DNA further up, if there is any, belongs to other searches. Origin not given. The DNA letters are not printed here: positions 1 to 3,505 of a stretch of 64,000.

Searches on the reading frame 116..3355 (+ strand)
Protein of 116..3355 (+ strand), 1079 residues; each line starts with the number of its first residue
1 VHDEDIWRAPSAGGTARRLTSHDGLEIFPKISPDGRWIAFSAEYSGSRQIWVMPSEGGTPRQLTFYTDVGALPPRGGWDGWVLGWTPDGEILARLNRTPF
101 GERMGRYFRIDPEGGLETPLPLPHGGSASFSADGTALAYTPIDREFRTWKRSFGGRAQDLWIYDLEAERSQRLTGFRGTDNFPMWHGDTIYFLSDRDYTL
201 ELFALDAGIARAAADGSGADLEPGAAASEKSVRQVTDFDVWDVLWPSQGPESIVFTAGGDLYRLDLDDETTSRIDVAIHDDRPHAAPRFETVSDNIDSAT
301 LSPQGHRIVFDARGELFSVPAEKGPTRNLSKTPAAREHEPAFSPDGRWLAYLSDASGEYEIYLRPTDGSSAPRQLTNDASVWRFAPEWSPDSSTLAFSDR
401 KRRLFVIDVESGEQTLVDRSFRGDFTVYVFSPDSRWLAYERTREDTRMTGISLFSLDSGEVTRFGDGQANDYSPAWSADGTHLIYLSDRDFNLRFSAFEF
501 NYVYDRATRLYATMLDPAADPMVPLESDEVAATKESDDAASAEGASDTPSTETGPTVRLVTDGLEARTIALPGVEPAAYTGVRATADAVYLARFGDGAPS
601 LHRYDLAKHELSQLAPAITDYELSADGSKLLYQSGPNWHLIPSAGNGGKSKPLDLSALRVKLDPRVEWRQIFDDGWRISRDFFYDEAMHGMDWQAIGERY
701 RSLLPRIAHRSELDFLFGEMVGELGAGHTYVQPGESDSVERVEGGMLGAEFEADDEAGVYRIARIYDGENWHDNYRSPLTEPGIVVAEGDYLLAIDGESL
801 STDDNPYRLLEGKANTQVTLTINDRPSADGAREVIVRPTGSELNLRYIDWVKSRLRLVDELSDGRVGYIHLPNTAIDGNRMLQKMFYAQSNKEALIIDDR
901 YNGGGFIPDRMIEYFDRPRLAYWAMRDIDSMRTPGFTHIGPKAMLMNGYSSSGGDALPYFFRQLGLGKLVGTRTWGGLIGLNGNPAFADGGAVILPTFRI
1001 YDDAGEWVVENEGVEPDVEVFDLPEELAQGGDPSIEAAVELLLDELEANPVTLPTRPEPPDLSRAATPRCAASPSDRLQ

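Call 100: search_protein_families(library=pfam, proteins=[window:116-3355:+], max_evalue=0.001)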
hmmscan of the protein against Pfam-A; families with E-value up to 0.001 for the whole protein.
window:116-3355:+ (1079 aa): 8 families
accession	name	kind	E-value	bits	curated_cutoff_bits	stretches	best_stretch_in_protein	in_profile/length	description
PF07676.18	PD40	-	3.4e-35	119.7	20.9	3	329-362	4-37/38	WD40-like Beta Propeller Repeat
PF14685.13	PDZ_Tricorn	-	9.3e-27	93.3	25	1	745-836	1-88/88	Tricorn protease PDZ domain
PF14684.11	Tricorn_C1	-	3.3e-22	78.6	24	1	664-722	1-59/59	Tricorn protease C1 domain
PF03572.23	Peptidase_S41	-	2.3e-19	70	24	1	865-1020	1-165/165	Peptidase family S41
PF00930.27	DPPIV_N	-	3.8e-09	36.2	22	0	313-380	22-83/354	Dipeptidyl peptidase IV (DPP IV) N-terminal region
PF25174.1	Beta-prop_THOC3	-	2.5e-05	23.9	305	0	386-449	94-156/272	THOC3 beta-propeller domain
PF02897.21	Peptidase_S9_N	-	7.3e-05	22.1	24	0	341-399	130-188/414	Prolyl oligopeptidase, N-terminal beta-propeller domain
PF17820.7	PDZ_6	-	0.00035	20.7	27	1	788-822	18-52/54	PDZ domain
